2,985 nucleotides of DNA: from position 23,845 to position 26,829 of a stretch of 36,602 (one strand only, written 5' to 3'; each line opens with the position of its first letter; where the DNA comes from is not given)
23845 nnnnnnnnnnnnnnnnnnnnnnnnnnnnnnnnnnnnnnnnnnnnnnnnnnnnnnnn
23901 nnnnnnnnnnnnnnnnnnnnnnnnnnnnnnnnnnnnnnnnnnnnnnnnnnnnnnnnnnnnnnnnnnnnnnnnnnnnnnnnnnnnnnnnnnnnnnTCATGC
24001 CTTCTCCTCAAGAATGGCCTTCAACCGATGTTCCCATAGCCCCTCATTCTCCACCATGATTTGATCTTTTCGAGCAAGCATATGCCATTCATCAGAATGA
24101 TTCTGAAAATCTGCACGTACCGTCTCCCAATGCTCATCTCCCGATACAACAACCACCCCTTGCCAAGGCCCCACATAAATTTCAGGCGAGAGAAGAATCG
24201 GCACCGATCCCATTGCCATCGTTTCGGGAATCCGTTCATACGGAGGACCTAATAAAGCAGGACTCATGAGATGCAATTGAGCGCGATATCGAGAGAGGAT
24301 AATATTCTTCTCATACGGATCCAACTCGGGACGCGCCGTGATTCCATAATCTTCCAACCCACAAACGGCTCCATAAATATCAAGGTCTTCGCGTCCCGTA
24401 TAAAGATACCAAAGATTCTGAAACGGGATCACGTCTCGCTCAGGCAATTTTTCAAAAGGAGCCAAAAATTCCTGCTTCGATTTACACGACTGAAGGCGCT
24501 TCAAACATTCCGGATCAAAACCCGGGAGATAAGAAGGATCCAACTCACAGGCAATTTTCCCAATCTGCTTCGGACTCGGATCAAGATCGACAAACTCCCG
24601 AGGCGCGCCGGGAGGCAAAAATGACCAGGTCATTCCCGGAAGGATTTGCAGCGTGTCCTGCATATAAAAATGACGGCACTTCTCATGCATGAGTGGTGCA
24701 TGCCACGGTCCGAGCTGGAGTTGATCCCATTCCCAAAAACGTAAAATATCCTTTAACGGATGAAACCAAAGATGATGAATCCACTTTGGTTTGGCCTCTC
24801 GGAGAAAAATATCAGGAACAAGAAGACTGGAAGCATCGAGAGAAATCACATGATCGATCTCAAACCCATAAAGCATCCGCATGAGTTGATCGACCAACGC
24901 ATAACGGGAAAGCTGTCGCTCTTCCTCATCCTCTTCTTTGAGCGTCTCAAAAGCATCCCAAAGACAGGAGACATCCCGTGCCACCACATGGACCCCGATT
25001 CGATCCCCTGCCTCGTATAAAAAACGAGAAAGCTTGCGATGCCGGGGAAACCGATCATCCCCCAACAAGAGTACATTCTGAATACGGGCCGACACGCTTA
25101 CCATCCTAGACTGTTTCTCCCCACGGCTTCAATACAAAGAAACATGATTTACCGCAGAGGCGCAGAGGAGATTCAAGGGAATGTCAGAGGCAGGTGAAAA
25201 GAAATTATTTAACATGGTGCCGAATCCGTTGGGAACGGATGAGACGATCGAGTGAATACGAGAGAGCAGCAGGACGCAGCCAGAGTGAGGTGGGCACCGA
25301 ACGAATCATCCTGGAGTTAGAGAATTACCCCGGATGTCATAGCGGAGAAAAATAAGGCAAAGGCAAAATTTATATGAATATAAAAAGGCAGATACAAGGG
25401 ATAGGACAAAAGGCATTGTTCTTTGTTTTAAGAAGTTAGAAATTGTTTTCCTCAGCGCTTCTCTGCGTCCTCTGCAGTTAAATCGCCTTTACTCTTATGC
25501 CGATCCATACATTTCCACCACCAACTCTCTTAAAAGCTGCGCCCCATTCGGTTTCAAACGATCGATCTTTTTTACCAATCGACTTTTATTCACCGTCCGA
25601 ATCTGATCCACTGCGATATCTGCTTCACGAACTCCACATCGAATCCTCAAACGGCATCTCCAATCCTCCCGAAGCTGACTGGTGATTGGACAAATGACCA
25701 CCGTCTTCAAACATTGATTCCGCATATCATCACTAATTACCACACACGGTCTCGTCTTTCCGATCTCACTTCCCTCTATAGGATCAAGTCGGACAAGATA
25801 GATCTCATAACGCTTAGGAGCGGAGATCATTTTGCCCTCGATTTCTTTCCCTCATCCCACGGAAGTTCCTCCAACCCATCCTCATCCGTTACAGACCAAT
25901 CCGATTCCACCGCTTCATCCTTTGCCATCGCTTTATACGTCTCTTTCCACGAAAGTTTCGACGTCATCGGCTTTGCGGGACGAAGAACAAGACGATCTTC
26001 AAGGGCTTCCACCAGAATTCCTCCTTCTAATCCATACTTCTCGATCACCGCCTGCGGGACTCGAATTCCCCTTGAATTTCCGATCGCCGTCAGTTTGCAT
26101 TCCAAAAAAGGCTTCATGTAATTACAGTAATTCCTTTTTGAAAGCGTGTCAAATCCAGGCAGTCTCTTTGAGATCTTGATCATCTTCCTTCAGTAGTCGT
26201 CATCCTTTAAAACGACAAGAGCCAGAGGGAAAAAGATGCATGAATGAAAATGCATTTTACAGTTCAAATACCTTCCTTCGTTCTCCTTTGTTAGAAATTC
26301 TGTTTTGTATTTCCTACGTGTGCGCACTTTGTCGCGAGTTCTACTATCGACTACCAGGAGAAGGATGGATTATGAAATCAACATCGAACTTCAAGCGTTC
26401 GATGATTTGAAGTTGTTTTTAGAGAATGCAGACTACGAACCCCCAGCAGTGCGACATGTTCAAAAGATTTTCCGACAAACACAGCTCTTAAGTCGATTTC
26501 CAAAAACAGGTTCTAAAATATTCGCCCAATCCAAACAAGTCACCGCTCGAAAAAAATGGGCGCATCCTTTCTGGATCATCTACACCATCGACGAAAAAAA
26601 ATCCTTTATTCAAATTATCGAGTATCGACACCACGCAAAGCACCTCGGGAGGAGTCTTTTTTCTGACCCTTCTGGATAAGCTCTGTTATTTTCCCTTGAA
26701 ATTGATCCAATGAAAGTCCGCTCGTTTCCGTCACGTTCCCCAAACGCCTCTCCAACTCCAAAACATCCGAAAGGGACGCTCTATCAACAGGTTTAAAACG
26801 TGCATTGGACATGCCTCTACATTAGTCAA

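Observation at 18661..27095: A ~190-nt non-coding element occurs three times, each just past the 3' end of a toxin gene from a different type II TA family, always in the same convergent polarity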

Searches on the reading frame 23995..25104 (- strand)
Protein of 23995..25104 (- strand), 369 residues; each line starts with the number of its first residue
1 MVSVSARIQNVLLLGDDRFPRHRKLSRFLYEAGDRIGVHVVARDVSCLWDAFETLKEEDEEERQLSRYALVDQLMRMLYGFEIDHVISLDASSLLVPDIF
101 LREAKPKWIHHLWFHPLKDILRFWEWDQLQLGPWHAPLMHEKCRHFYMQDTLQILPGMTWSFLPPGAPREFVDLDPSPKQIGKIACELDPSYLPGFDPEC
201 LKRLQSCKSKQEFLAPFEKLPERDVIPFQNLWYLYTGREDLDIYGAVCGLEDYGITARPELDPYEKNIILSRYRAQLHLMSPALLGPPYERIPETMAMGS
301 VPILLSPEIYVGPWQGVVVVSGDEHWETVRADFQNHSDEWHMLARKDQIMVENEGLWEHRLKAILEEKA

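Call 18: search_protein_families(library=pfam, proteins=[window:23995-25104:-], max_evalue=0.01)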
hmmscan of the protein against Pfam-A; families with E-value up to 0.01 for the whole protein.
window:23995-25104:- (369 aa): 1 family
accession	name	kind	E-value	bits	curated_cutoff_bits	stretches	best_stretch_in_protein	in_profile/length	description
PF13524.12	Glyco_trans_1_2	-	0.00033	21.1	25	1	240-366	16-144/144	Glycosyl transferase-like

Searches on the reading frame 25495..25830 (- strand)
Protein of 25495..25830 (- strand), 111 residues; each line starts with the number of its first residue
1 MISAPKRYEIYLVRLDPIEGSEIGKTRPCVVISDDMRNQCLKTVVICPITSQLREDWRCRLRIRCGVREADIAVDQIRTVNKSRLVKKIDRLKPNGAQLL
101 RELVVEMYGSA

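Call 19: search_protein_families(library=pfam, proteins=[window:25495-25830:-], max_evalue=0.01)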
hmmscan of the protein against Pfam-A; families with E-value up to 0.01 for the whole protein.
window:25495-25830:- (111 aa): 1 family
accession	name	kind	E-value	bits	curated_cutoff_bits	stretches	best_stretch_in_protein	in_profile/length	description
PF02452.23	PemK_toxin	-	8.4e-24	84.3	23.1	1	6-98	1-99/109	PemK-like, MazF-like toxin of type II toxin-antitoxin system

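Call 56: find_encoding_contigs(protein=window:25495-25830:-, flank=5000, max_places=10)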
Protein window:25495-25830:- (111 aa): 1 contig read that carries it; 1 place shown.
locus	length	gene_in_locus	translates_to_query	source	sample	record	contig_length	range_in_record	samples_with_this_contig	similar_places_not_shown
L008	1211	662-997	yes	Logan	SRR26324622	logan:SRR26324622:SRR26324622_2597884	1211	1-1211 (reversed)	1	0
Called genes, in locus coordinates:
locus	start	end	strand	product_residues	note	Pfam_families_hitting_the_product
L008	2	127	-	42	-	?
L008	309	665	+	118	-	-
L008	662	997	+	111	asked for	PF02452:PemK_toxin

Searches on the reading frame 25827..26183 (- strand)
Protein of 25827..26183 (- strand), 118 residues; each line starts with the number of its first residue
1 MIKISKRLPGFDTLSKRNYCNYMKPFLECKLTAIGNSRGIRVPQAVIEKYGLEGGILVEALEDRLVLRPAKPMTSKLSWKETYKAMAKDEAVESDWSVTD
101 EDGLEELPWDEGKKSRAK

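Call 19: search_protein_families(library=pfam, proteins=[window:25827-26183:-], max_evalue=0.01)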
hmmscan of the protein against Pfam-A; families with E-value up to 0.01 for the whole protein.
window:25827-26183:- (118 aa): 1 family
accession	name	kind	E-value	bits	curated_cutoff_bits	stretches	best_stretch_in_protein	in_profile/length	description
PF04014.23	MazE_antitoxin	-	0.00013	22.3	24.7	1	34-72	4-45/48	Antidote-toxin recognition MazE, bacterial antitoxin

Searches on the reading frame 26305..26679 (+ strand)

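Call 19: search_protein_families(library=pfam, proteins=[window:26305-26679:+], max_evalue=0.01)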
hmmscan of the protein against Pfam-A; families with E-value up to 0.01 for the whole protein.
window:26305-26679:+ (124 aa): 1 family
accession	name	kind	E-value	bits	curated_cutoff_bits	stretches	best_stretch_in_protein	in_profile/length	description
PF05016.21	ParE_toxin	-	0.001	20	23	1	32-112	11-87/89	ParE toxin of type II toxin-antitoxin system, parDE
